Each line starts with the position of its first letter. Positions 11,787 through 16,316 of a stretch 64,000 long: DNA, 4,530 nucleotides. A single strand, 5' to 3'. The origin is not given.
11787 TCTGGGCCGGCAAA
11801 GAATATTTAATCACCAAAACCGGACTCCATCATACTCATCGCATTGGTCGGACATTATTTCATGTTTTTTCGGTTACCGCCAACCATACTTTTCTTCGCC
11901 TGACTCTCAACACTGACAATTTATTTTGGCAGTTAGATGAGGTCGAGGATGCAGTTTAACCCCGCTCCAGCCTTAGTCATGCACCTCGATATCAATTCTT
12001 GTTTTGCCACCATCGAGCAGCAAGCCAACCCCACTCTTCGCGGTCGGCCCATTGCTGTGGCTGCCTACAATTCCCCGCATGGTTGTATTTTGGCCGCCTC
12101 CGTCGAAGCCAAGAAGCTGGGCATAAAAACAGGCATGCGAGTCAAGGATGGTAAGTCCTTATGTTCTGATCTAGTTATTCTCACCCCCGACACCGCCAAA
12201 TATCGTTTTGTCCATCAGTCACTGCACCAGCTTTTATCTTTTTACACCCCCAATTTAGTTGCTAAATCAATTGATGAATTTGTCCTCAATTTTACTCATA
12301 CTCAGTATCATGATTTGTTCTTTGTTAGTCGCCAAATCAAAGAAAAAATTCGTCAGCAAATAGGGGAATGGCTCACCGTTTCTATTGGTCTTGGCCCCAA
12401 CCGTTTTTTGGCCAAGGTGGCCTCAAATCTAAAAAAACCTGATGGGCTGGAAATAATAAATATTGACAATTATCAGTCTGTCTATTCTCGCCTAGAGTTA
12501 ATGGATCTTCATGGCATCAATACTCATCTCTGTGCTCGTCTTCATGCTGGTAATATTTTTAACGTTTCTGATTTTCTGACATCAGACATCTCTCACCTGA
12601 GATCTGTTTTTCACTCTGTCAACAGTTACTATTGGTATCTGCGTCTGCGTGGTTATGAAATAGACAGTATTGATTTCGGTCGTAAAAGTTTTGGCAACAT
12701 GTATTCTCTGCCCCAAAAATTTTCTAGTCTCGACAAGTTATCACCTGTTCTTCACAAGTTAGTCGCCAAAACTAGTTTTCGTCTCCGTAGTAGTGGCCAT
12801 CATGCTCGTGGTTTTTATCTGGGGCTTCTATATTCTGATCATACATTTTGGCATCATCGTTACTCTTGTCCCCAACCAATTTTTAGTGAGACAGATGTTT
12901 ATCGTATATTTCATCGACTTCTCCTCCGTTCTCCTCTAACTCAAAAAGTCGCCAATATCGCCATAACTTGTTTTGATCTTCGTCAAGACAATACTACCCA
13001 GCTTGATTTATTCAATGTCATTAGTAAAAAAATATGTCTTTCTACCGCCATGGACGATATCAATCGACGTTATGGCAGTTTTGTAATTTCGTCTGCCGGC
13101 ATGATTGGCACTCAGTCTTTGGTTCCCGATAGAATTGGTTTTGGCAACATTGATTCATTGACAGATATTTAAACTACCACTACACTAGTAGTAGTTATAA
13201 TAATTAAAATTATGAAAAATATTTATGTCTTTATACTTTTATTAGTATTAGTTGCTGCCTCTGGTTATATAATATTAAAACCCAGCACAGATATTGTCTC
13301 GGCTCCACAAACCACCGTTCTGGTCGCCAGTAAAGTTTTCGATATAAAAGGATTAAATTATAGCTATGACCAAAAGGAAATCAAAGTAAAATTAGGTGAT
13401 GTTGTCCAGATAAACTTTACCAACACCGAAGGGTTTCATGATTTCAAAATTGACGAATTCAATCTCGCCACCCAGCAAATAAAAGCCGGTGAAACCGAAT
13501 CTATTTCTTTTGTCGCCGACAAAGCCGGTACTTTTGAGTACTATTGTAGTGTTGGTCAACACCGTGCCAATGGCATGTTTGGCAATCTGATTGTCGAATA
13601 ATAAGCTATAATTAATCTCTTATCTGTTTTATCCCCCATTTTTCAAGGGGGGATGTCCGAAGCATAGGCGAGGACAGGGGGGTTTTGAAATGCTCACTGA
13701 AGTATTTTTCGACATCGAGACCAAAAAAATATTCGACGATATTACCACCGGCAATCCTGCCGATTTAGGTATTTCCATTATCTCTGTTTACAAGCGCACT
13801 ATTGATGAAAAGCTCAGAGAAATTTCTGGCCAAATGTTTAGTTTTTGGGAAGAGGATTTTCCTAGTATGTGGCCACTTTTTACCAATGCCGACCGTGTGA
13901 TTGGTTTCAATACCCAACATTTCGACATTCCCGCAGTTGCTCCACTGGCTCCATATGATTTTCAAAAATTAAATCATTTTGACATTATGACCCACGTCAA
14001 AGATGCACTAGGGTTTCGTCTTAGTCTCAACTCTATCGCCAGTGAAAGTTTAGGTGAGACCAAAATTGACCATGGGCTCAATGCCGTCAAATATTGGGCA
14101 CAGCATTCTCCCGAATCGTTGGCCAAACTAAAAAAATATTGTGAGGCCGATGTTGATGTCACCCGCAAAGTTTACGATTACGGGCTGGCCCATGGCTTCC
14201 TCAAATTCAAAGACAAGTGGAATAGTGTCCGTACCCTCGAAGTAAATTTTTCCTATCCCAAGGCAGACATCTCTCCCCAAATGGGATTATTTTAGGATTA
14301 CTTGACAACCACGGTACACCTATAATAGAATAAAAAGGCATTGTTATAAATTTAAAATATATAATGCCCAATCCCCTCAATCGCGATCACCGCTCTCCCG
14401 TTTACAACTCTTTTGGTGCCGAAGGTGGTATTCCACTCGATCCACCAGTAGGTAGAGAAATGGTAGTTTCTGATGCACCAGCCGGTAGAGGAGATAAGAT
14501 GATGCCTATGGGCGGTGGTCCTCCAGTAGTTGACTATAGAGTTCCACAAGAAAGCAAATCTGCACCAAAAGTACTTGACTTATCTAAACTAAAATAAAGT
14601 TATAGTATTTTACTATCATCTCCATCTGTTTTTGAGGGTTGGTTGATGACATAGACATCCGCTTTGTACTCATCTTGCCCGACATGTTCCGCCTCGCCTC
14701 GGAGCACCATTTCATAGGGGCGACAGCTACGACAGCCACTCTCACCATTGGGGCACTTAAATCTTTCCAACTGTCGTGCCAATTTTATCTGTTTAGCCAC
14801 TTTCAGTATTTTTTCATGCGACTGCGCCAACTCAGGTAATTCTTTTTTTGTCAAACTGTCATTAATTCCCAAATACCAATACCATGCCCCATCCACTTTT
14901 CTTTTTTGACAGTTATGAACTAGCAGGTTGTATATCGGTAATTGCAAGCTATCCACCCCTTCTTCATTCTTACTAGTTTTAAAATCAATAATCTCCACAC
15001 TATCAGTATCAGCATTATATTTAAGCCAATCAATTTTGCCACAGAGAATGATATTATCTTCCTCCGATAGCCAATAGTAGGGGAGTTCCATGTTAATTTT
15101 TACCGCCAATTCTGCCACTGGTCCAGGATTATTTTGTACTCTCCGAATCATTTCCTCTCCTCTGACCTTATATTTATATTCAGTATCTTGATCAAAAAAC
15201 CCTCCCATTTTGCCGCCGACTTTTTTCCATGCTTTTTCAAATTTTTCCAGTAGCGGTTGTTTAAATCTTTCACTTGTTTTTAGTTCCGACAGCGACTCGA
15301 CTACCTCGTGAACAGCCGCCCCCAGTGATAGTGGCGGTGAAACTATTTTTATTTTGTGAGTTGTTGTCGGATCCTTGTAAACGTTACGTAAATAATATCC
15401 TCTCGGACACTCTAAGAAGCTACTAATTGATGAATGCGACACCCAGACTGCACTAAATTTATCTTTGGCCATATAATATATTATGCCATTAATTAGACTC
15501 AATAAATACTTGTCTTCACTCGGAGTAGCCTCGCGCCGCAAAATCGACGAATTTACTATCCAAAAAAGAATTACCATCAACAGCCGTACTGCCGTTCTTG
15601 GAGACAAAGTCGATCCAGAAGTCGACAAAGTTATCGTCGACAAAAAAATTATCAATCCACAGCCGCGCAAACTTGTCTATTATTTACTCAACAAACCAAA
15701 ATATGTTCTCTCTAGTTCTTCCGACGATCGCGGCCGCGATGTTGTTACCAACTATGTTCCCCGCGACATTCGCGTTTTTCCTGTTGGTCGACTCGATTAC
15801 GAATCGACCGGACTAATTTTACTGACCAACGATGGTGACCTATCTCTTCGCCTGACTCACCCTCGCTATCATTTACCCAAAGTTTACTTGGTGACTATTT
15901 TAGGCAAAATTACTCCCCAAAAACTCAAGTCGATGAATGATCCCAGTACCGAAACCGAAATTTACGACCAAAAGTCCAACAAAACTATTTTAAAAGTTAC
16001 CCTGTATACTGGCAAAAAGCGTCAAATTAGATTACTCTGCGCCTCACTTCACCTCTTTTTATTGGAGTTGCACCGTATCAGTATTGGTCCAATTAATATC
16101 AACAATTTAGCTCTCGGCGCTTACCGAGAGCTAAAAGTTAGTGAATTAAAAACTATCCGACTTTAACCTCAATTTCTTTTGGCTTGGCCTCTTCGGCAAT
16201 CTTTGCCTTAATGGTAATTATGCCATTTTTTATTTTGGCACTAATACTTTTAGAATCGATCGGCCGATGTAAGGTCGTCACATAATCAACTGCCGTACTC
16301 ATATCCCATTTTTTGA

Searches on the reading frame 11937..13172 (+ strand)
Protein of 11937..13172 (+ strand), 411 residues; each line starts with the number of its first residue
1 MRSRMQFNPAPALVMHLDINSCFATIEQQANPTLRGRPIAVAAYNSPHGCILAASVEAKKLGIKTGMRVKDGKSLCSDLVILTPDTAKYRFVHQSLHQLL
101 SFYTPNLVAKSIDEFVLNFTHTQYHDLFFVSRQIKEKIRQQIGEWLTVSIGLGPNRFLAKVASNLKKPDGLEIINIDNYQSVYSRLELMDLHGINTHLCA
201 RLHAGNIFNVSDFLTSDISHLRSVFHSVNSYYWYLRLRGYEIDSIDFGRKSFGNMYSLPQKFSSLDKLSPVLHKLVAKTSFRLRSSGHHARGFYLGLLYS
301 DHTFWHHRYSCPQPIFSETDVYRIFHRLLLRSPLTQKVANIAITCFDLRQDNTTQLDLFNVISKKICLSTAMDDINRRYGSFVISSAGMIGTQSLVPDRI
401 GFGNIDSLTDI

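Call 75: search_protein_families(library=pfam, proteins=[window:11937-13172:+], max_evalue=0.0001)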
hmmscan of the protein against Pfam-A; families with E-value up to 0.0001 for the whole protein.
window:11937-13172:+ (411 aa): 2 families
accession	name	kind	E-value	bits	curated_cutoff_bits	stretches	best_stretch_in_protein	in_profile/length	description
PF00817.25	IMS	-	8.8e-36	123.5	23.2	1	17-164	1-148/148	impB/mucB/samB family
PF11799.13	IMS_C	-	1.2e-12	48.7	20.7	1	249-358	1-109/109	impB/mucB/samB family C-terminal domain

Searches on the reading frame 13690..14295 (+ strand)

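Call 75: search_protein_families(library=pfam, proteins=[window:13690-14295:+], max_evalue=0.0001)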
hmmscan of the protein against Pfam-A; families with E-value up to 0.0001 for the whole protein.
window:13690-14295:+ (201 aa): 1 family
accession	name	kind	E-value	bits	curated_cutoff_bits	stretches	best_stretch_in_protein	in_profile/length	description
PF13482.12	RNase_H_2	-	5e-12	46.5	22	1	5-164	1-163/165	RNase_H superfamily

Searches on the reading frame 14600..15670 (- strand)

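Call 75: search_protein_families(library=pfam, proteins=[window:14600-15670:-], max_evalue=0.0001)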
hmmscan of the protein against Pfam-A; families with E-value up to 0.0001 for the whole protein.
window:14600-15670:- (356 aa): 1 family
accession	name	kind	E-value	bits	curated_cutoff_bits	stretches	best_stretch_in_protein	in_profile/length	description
PF12705.13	PDDEXK_1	-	2.5e-23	83.7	22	1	77-316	2-240/247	PD-(D/E)XK nuclease superfamily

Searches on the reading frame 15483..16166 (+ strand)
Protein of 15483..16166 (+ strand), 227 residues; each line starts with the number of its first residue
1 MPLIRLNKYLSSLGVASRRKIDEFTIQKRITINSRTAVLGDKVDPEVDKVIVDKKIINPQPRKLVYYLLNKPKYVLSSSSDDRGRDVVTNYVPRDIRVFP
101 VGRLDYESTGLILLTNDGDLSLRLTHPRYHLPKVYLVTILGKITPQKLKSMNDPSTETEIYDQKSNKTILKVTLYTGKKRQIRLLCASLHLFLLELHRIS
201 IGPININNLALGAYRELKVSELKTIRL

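Call 75: search_protein_families(library=pfam, proteins=[window:15483-16166:+], max_evalue=0.0001)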
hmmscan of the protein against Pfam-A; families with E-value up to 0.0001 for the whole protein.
window:15483-16166:+ (227 aa): 1 family
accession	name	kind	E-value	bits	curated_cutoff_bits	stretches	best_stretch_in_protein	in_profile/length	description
PF00849.27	PseudoU_synth_2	-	9.4e-21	75.1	26.8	1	66-188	2-152/152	RNA pseudouridylate synthase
